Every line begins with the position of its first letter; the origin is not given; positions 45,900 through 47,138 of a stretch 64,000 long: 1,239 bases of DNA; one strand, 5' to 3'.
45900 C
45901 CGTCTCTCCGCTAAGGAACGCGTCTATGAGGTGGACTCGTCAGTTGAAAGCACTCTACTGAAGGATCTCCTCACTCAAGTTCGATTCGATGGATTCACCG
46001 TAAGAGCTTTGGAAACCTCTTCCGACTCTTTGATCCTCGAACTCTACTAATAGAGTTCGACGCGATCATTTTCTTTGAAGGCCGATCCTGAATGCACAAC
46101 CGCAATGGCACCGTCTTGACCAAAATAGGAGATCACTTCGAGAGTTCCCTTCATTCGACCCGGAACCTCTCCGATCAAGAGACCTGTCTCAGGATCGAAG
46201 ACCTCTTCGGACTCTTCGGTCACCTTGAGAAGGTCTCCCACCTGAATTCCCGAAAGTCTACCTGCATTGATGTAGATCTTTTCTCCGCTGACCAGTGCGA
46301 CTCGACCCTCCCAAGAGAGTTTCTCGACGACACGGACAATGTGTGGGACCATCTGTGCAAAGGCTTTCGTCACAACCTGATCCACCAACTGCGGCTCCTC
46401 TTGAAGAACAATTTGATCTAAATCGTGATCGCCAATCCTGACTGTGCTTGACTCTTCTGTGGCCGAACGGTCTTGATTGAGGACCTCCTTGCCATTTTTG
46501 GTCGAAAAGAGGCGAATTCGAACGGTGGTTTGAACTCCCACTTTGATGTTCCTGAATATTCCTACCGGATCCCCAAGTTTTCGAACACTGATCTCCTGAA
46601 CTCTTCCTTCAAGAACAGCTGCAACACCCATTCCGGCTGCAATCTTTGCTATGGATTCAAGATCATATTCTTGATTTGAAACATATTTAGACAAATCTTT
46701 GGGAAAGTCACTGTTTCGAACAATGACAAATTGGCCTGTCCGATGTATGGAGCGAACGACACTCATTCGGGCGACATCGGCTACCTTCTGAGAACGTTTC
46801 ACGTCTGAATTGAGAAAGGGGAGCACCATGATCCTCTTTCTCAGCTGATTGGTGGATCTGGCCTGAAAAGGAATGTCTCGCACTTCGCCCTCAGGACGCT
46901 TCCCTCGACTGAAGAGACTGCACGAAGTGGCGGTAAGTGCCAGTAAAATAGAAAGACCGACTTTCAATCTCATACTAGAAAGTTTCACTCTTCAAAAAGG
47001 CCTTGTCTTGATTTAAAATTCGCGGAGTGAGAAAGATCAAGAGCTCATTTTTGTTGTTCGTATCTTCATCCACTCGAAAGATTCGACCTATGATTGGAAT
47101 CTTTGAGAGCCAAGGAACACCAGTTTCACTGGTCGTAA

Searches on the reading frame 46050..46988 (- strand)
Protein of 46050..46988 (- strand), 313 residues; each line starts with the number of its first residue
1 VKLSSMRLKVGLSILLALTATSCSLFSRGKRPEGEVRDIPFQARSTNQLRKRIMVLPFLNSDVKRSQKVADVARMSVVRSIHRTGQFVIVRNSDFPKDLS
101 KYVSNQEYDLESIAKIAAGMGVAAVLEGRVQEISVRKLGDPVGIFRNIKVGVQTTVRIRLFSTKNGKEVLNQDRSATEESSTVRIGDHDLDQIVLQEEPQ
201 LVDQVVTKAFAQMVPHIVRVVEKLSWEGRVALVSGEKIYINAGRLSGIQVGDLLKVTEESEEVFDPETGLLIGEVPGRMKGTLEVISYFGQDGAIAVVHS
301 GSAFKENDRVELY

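Call 52: search_protein_families(library=pfam, proteins=[window:46050-46988:-], max_evalue=0.001)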
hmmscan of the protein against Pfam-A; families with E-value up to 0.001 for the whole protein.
window:46050-46988:- (313 aa): 1 family
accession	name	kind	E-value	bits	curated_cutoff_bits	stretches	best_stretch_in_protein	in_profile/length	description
PF16538.11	FlgT_C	-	0.0001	23.1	27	1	235-296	1-59/77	Flagellar assembly protein T, C-terminal domain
